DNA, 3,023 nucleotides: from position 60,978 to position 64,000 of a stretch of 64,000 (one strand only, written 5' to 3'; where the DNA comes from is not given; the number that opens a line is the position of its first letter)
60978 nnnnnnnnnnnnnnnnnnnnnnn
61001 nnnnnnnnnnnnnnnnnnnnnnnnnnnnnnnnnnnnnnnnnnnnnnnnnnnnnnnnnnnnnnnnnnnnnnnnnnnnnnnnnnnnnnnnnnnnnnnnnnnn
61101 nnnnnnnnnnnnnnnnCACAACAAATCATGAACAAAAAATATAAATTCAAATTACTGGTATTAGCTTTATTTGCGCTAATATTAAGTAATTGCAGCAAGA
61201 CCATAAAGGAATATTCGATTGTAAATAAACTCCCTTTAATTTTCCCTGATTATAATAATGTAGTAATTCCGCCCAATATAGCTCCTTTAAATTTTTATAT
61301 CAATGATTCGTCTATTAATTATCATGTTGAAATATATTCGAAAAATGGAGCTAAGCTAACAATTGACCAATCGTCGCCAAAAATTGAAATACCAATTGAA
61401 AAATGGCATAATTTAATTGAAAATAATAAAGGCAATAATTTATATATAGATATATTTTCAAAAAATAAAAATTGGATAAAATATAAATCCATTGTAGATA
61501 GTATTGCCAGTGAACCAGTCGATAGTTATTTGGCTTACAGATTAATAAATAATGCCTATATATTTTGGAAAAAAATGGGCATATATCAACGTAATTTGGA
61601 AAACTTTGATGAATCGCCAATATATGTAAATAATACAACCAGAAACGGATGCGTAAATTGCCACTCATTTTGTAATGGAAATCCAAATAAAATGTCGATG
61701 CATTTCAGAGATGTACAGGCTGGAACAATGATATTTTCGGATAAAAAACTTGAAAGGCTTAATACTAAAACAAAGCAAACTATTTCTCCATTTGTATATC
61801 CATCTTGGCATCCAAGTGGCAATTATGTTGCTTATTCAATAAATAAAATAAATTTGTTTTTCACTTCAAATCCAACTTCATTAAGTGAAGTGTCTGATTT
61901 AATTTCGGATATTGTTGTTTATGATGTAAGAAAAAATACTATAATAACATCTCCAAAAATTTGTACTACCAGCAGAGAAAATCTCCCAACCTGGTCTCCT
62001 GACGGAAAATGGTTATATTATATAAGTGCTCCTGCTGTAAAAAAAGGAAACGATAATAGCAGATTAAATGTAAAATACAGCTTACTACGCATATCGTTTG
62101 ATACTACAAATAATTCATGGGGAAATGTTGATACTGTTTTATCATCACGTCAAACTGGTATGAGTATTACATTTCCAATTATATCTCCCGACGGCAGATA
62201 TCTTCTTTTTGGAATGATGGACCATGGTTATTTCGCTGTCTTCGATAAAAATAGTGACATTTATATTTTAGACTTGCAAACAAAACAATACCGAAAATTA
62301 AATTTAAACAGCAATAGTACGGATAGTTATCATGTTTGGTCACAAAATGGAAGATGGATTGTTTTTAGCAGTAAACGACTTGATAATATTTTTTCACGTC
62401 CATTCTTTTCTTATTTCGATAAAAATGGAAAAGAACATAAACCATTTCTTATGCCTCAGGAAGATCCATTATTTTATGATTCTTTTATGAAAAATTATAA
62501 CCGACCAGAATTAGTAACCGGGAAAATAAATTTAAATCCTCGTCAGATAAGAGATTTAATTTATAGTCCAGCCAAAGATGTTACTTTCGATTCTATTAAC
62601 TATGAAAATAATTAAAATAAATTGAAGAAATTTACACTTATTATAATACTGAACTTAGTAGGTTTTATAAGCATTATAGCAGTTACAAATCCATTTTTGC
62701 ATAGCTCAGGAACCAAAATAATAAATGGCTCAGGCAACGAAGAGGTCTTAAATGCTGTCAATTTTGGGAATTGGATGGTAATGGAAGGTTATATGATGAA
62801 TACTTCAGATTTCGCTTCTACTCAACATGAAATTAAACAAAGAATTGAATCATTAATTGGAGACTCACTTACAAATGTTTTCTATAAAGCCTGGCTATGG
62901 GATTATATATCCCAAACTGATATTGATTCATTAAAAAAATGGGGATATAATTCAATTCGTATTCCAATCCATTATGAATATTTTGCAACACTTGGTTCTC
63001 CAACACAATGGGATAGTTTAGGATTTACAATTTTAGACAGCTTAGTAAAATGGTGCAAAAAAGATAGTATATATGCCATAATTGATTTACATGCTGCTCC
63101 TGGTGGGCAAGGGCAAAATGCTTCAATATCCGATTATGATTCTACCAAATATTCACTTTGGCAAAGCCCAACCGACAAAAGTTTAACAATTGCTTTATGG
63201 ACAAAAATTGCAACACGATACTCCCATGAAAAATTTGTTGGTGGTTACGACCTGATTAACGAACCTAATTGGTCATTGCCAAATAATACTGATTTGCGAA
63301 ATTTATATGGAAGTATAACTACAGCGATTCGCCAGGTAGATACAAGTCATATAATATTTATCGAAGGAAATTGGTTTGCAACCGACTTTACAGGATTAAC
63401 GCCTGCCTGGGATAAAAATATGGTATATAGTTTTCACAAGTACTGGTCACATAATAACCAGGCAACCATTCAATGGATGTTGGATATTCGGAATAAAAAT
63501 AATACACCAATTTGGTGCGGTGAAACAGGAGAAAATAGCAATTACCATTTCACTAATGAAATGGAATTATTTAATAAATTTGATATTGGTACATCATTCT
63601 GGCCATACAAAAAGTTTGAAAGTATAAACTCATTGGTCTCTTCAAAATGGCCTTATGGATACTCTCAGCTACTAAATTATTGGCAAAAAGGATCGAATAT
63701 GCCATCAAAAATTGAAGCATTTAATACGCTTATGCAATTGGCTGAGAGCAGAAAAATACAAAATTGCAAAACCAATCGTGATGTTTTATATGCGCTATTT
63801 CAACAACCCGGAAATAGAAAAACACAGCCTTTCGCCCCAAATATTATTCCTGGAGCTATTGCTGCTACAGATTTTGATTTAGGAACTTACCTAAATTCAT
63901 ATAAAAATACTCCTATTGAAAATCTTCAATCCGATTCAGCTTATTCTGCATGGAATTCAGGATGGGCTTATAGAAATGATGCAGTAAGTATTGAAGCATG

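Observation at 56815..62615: Uncharacterised three-gene envelope module: SGNH-TPR protein, polytopic membrane protein with TPR-like tail, and CXXCH beta-propeller lipoprotein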

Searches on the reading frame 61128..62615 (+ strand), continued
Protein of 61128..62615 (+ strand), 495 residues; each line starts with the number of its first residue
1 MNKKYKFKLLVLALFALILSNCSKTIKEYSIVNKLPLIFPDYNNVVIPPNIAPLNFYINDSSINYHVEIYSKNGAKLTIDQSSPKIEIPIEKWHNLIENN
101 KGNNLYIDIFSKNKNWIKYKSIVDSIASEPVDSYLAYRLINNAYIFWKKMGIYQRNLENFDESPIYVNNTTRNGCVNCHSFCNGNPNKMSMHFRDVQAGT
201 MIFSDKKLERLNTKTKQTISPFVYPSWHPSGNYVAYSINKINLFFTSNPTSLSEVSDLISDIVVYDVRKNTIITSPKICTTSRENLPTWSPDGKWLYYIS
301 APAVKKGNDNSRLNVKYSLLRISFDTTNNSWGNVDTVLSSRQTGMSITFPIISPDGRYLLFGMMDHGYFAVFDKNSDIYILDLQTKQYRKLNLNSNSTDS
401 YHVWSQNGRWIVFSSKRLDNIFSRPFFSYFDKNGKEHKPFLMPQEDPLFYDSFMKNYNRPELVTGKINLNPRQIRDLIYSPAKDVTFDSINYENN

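Call 85: find_encoding_contigs(protein=P0098, flank=9000, max_places=1)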
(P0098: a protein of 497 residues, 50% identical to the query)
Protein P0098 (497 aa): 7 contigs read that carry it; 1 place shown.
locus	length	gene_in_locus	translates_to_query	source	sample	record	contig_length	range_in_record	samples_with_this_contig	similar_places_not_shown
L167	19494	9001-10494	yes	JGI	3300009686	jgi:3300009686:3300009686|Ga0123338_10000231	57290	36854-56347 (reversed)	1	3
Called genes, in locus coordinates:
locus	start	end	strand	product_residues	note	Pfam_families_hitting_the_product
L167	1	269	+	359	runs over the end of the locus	PF01758:SBF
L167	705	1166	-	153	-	PF16231:DUF4890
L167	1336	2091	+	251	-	PF00483:NTP_transferase, PF01128:IspD (weak), PF12804:NTP_transf_3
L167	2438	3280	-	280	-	PF08282:Hydrolase_3, PF05116:S6PP (weak)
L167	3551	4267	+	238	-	PF01113:DapB_N, PF05173:DapB_C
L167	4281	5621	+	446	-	PF10502:Peptidase_S26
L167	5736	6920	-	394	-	PF01042:Ribonuc_L-PSP (faint), PF21168:FkbO_Hyg5-like_N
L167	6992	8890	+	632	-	PF19529:DUF6057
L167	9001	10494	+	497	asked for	PF00930:DPPIV_N (faint), PF26550:Tricorn_2nd, PF07676:PD40 (faint), PF26549:Tricorn_N (faint)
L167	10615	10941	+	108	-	PF06305:LapA_dom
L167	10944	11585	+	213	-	PF08889:WbqC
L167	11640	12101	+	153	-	PF06210:DUF1003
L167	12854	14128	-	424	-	PF16217:M64_N, PF09471:Peptidase_M64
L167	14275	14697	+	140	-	-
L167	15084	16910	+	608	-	PF00920:ILVD_EDD_N, PF24877:ILV_EDD_C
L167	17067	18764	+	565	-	PF02776:TPP_enzyme_N, PF00205:TPP_enzyme_M, PF02775:TPP_enzyme_C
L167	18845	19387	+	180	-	PF01842:ACT, PF13291:ACT_4 (faint), PF22629:ACT_AHAS_ss, PF10369:ALS_ss_C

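Call 91: search_protein_families(library=pfam, proteins=[L165:5971-7017:+, L165:4677-5798:+, window:61128-62615:+], max_evalue=10)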
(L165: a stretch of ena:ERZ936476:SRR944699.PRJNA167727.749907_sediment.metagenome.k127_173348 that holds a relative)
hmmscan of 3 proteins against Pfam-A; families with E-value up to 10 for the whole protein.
L165:5971-7017:+ (348 aa): 0 families

L165:4677-5798:+ (373 aa): 5 families
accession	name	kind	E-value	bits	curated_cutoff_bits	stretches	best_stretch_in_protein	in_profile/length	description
PF07291.16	MauE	-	4.1e-18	66.4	27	1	3-131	5-126/128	Methylamine utilisation protein MauE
PF07681.17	DoxX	-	7.1e-07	30.2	23.6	1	4-87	3-80/85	DoxX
PF05840.19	Phage_GPA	-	0.16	11.4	31.4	1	257-321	131-203/321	Bacteriophage replication gene A protein (GPA)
PF21314.2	TM_ErbB1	-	0.23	11.7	27.1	1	122-140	13-31/36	Epidermal growth factor receptor transmembrane-juxtamembrane segment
PF00060.32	Lig_chan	-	8.9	6.6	30.8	0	75-156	3-82/146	Ligand-gated ion channel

window:61128-62615:+ (495 aa): 8 families
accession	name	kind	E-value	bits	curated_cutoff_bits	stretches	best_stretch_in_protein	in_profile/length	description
PF07676.18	PD40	-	1.5e-17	63.5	20.9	3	280-300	7-27/38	WD40-like Beta Propeller Repeat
PF00930.27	DPPIV_N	-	9.4e-07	28.3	22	3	261-299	24-60/354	Dipeptidyl peptidase IV (DPP IV) N-terminal region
PF02897.21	Peptidase_S9_N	-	0.00035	19.9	24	1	262-412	152-292/414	Prolyl oligopeptidase, N-terminal beta-propeller domain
PF24681.1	Kelch_KLHDC2_KLHL20_DRC7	-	0.0039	17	50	1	322-397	132-200/221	KLHDC2/KLHL20/DRC7 Kelch-repeats domain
PF25168.1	Beta-prop_WDR36-Utp21_2nd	-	0.024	14.4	84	1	367-415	211-259/335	WDR36/Utp21 second beta-propeller domain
PF24912.1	SH3_TNRC18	-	0.033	14.4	27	1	439-480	9-49/58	TNRC18-like,(4.1.1) SH3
PF22627.1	AglB_core-like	-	0.071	13.9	27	1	376-420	20-66/111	AglB core domain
PF00400.38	WD40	-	0.23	12.5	27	0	289-296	19-26/39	WD domain, G-beta repeat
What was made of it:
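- No cytochrome c Pfam family matches gene 3 even at E <= 10 (call 91). No cytochrome c family matches (call 91).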

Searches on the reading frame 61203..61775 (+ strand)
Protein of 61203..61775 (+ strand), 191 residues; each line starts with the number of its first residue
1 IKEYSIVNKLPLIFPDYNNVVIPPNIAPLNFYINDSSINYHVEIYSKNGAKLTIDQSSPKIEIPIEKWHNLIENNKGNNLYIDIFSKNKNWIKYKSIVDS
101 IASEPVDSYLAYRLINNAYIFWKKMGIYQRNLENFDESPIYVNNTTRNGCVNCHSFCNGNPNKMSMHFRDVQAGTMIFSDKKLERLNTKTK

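Call 62: search_protein_representatives(protein=window:61203-61775:+)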
Query: 191 residues. Proteins with E-value up to 0.001 (for the whole library): 1117; up to 1e-10: 677; up to 1e-30: 166. The best 150 are listed.
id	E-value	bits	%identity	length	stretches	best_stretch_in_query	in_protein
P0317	1.8e-58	213.6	52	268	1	1-190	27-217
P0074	7.9e-56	205.0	47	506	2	1-190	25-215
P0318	3.4e-53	196.4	50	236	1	7-189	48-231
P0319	8.9e-53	195.0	46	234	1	7-190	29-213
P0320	6.1e-52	192.3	47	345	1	7-191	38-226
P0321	7.5e-51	188.7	48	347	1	1-190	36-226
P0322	3.2e-50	186.7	50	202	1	7-177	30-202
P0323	2.0e-48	180.8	47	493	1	9-190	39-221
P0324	3.7e-48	179.9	46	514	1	10-190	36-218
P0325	1.3e-47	178.1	44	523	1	1-190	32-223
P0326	1.5e-47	178.0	49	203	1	8-169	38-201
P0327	1.9e-47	177.6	43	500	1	1-190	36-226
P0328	3.7e-47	176.7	47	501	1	8-190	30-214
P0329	1.4e-46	174.8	43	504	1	3-191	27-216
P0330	2.0e-46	174.3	49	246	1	9-164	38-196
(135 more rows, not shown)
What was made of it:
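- The gene 3 N-terminal/CXXCH region matches 1117 clusters at 50% identity, nearly all with the same ~500-aa layout (call 62).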

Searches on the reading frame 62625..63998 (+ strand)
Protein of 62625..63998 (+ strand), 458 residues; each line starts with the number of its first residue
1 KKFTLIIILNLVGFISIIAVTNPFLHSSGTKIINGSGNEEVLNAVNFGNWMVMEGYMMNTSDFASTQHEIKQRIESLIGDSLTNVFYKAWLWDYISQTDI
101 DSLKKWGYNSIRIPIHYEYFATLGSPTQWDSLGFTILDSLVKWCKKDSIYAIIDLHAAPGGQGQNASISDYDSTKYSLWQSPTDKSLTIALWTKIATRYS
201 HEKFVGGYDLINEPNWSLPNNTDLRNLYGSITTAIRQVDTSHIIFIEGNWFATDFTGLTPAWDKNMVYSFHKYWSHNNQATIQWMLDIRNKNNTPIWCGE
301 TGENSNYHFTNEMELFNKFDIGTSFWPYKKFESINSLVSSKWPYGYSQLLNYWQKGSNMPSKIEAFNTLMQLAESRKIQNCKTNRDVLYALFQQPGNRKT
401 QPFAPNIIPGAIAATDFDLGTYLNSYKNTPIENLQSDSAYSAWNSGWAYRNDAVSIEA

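Call 61: search_protein_families(library=pfam, proteins=[window:62625-63998:+], max_evalue=0.00001)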
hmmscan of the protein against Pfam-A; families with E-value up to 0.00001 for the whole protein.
window:62625-63998:+ (458 aa): 1 family
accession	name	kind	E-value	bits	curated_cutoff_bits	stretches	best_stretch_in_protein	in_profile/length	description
PF00150.24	Cellulase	-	4e-29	102.4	23.5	1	86-326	16-266/272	Cellulase (glycosyl hydrolase family 5)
